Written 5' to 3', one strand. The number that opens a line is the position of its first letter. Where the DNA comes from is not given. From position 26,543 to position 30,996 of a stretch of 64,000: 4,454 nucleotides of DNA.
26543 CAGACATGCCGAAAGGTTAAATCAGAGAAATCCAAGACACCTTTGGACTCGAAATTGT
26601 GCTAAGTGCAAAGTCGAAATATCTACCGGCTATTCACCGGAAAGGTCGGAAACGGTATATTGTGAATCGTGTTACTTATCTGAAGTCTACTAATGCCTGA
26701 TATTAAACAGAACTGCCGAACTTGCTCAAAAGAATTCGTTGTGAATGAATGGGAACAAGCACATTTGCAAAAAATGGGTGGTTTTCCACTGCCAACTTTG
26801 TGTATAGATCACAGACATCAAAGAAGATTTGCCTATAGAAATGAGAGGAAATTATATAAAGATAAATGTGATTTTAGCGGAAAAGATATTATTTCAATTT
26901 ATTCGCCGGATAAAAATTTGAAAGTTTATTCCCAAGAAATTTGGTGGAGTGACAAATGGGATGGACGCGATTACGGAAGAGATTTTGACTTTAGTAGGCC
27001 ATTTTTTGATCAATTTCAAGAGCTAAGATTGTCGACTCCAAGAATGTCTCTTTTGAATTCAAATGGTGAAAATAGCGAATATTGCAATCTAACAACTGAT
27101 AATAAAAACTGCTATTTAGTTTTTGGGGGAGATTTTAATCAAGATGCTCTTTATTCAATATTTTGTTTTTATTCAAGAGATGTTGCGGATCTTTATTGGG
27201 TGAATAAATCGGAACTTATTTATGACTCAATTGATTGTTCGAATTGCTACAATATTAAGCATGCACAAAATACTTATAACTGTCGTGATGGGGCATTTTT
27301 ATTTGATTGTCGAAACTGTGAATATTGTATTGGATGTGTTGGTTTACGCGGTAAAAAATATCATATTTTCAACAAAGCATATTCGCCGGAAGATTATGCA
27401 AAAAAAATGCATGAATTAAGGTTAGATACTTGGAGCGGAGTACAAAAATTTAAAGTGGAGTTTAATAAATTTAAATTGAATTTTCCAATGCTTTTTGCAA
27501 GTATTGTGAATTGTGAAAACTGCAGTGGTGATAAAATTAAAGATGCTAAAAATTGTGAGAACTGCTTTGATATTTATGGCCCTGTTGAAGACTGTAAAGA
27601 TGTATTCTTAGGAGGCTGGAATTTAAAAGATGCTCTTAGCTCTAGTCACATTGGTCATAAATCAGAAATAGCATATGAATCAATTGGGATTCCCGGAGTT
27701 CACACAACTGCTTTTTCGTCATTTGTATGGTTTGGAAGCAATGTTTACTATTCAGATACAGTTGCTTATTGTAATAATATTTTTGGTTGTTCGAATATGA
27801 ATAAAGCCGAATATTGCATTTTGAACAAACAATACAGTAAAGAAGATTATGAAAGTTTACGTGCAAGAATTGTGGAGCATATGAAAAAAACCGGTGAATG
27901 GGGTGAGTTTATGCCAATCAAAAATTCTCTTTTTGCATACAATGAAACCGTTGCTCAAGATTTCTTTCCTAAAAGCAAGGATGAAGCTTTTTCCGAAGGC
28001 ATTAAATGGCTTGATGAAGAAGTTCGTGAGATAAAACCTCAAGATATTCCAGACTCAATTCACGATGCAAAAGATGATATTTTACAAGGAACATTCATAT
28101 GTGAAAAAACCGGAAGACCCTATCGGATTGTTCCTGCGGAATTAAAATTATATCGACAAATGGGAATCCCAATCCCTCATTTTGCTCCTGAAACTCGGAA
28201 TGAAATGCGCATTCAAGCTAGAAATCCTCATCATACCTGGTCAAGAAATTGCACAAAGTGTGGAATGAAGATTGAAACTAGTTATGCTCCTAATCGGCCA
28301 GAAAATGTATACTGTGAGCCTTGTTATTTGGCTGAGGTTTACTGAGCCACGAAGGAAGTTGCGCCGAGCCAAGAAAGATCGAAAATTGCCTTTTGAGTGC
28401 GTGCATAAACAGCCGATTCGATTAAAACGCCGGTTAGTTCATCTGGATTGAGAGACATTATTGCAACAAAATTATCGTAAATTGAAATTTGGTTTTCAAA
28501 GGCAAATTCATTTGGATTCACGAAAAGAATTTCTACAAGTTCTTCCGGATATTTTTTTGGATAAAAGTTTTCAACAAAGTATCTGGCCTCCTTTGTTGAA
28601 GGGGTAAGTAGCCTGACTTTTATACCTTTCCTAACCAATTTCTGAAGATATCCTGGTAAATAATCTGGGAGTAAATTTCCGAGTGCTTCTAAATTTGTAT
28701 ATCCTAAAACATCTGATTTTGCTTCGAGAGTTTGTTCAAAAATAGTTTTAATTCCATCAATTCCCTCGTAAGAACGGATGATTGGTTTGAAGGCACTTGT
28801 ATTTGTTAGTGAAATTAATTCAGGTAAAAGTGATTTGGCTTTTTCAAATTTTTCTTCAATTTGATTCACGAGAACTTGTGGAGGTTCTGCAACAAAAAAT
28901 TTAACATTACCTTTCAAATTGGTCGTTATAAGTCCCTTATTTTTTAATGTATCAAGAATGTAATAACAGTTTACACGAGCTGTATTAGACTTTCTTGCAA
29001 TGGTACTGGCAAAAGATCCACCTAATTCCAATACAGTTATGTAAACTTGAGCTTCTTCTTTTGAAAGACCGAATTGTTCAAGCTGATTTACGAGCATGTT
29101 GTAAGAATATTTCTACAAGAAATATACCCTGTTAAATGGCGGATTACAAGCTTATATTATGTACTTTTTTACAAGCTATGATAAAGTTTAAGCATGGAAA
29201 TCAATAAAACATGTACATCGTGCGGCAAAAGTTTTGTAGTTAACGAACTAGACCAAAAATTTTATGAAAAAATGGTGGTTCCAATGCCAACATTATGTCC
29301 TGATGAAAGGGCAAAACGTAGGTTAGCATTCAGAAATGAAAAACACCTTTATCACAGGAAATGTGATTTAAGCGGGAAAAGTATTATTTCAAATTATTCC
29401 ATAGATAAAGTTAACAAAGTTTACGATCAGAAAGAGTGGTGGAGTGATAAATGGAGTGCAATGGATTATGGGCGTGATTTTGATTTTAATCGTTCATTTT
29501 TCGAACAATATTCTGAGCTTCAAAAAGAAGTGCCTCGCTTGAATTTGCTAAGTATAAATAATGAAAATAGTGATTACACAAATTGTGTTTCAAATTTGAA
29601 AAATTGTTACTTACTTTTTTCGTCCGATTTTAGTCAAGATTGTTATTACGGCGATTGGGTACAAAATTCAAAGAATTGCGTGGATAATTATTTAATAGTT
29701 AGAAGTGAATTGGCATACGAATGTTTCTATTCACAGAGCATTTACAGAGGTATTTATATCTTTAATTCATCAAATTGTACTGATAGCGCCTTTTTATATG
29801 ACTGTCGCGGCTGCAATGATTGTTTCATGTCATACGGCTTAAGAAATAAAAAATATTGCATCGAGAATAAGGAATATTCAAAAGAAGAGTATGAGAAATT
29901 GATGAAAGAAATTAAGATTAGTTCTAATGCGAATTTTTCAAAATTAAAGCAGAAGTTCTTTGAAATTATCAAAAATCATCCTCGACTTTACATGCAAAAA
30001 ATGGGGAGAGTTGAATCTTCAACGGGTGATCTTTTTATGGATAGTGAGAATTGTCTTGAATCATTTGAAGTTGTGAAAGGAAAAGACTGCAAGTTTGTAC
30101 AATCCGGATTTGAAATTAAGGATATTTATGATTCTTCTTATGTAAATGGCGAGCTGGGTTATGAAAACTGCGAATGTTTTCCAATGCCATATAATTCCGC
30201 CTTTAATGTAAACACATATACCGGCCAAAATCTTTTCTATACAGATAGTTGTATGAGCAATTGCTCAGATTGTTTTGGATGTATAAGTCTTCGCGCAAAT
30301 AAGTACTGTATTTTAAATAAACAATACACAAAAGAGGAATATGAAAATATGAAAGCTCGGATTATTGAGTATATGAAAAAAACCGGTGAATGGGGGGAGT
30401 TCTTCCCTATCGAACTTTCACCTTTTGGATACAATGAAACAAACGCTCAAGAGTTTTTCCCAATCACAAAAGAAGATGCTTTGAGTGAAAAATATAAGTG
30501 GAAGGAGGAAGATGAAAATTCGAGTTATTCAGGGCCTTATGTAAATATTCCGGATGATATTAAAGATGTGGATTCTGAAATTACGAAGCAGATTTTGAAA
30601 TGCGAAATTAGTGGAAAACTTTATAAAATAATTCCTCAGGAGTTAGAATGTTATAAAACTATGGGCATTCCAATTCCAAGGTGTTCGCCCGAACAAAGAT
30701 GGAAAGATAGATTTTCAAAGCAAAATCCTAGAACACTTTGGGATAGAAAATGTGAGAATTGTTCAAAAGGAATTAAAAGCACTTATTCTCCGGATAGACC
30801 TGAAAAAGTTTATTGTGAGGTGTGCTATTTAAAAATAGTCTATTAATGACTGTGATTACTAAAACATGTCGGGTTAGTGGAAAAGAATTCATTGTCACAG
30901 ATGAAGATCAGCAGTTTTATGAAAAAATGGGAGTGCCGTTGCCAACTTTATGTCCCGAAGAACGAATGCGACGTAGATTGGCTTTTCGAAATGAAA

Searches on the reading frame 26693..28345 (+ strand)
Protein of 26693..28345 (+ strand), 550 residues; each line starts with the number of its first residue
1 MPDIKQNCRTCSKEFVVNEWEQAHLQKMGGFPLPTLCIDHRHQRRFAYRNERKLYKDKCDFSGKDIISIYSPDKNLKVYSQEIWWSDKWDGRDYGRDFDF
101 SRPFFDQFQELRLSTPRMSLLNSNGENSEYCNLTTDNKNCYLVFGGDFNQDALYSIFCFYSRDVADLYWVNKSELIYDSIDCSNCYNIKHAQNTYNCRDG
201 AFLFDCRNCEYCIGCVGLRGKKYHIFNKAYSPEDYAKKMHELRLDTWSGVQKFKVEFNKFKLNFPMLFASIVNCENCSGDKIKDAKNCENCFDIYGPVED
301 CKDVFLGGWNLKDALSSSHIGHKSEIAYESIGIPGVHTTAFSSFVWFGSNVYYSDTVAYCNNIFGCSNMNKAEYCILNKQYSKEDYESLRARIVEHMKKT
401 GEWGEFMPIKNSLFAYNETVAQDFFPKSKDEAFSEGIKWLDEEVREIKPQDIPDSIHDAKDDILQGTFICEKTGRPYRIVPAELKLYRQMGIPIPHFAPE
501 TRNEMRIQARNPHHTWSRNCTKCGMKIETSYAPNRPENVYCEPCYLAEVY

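Call 3: search_protein_families(library=pfam, proteins=[window:26693-28345:+], max_evalue=1)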
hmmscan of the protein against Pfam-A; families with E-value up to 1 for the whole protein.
window:26693-28345:+ (550 aa): 4 families
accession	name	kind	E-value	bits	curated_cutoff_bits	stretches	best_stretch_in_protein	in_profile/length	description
PF23477.1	zf_Tbcl_2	-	0.0014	18.8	27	1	519-546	7-34/37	Probable treble clef zinc finger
PF13451.12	zf_Tbcl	-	0.0041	17.5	24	1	3-45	2-44/48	Probable treble clef domain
PF09606.15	Med15_N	-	0.033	14.4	24.1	0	368-400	32-64/72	ARC105/Med15 mediator subunit N-terminal KIX domain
PF00412.28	LIM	-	0.062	14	22.9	1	513-547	22-56/58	LIM domain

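Call 4: search_protein_families(library=ncbifam, proteins=[window:26693-28345:+], max_evalue=1)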
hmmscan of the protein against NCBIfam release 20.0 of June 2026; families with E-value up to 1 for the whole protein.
window:26693-28345:+ (550 aa): 2 families
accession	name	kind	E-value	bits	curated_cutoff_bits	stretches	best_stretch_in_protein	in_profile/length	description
TIGR04272.1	cxxc_cxxc_Mbark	domain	0.031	14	36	1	519-546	7-34/37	CxxC-x17-CxxC domain-containing protein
NF002714.0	PRK02551.1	equivalog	0.63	9.7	190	0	349-384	86-122/157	class Ib ribonucleoside-diphosphate reductase assembly flavoprotein NrdI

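Call 36: search_protein_families(library=padloc, proteins=[window:26693-28345:+], max_evalue=0.01)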
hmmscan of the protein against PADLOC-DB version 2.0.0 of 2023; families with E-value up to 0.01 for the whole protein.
window:26693-28345:+ (550 aa): 0 families

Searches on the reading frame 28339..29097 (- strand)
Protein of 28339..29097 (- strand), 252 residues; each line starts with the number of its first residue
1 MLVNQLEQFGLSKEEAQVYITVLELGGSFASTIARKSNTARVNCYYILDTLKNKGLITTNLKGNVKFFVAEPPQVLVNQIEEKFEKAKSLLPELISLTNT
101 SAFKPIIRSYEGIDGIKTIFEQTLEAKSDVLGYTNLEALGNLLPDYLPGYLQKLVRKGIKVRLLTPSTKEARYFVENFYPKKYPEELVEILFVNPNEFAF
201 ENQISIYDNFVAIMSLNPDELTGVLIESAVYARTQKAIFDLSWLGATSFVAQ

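Call 3: search_protein_families(library=pfam, proteins=[window:28339-29097:-], max_evalue=1)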
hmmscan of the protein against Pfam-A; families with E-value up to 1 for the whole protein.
window:28339-29097:- (252 aa): 2 families
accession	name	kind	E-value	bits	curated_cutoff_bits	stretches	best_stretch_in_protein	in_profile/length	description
PF01978.25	TrmB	-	4.6e-13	49.2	25.6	1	6-73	1-67/68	Sugar-specific transcriptional regulator TrmB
PF21248.3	SoFic-like_C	-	0.18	12.4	27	0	173-195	7-29/76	Protein adenylyltransferase SoFic-like, C-terminal domain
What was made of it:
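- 28339..29097 (-): Second TrmB-family protein (252 aa), divergent from copies 5-6. PF01978, E 4.6e-13 (call 3).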

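Call 4: search_protein_families(library=ncbifam, proteins=[window:28339-29097:-], max_evalue=1)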
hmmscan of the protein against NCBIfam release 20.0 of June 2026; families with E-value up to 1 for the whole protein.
window:28339-29097:- (252 aa): 6 families
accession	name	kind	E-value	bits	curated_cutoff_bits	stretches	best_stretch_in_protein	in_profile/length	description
NF047390.1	TransRegTrmBL1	equivalog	2e-10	40.2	650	1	2-98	6-105/341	HTH-type sugar sensing transcriptional regulator TrmBL1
NF040851.1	tran_reg_TrmB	equivalog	1.4e-07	31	600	1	3-172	8-172/338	HTH-type sugar-sensing transcriptional regulator TrmB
NF047392.1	TransRegTrmBHalo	equivalog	1.1e-06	28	500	1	7-167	14-167/349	HTH-type sugar sensing transcriptional regulator TrmB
NF041141.1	tran_reg_TrmBL2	equivalog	0.008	15.7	530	1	7-89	12-94/264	HTH-type transcriptional regulator TrmBL2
TIGR01884.1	cas_HTH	subfamily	0.018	14.4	60.2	1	8-63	137-193/202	CRISPR-associated CARF protein Csa3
NF053606.1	Sta1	subfamily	0.06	13.5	80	1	9-85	16-98/100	Sta1 family transcriptional regulator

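Call 36: search_protein_families(library=padloc, proteins=[window:28339-29097:-], max_evalue=0.01)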
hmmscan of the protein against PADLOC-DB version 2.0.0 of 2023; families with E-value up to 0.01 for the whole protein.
window:28339-29097:- (252 aa): 2 families
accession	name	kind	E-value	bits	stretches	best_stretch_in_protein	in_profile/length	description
PDLC01434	CasR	-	0.0018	16.2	1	5-63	120-177/191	"CAS-I,CAS-II,CAS-III,CAS-IV,CAS-V,CAS-VI; associated_signaling"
PDLC01268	CasR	-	0.003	15.5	1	5-62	116-170/179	"CAS-I,CAS-II,CAS-III,CAS-IV,CAS-V,CAS-VI; associated_signaling"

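Call 50: search_solved_structures(query=window:28339-29097:-, max_evalue=0.01)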
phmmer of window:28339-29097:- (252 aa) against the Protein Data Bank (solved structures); distinct sequences matched with E-value up to 0.01: 1.
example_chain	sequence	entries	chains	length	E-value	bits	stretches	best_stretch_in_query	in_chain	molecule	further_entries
3qph_A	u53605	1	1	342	1.9e-06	31.2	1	5-179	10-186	TrmB, a global transcription regulator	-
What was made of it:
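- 28339..29097 (-): PDB 3QPH TrmB, E 1.9e-6 (call 50).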

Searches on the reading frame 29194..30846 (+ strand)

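Call 3: search_protein_families(library=pfam, proteins=[window:29194-30846:+], max_evalue=1)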
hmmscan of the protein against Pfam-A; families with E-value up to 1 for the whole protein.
window:29194-30846:+ (550 aa): 4 families
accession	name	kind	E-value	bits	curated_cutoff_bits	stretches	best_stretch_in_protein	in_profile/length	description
PF13451.12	zf_Tbcl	-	2.5e-05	24.6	24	1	6-43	6-44/48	Probable treble clef domain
PF23477.1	zf_Tbcl_2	-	0.03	14.5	27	1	513-547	1-35/37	Probable treble clef zinc finger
PF10621.14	FpoO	-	0.031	15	25.2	1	491-539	8-56/110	F420H2 dehydrogenase subunit FpoO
PF09851.14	SHOCT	-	0.71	10.1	27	0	379-390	16-27/28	Short C-terminal domain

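Call 4: search_protein_families(library=ncbifam, proteins=[window:29194-30846:+], max_evalue=1)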
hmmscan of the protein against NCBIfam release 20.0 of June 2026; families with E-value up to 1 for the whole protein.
window:29194-30846:+ (550 aa): 0 families
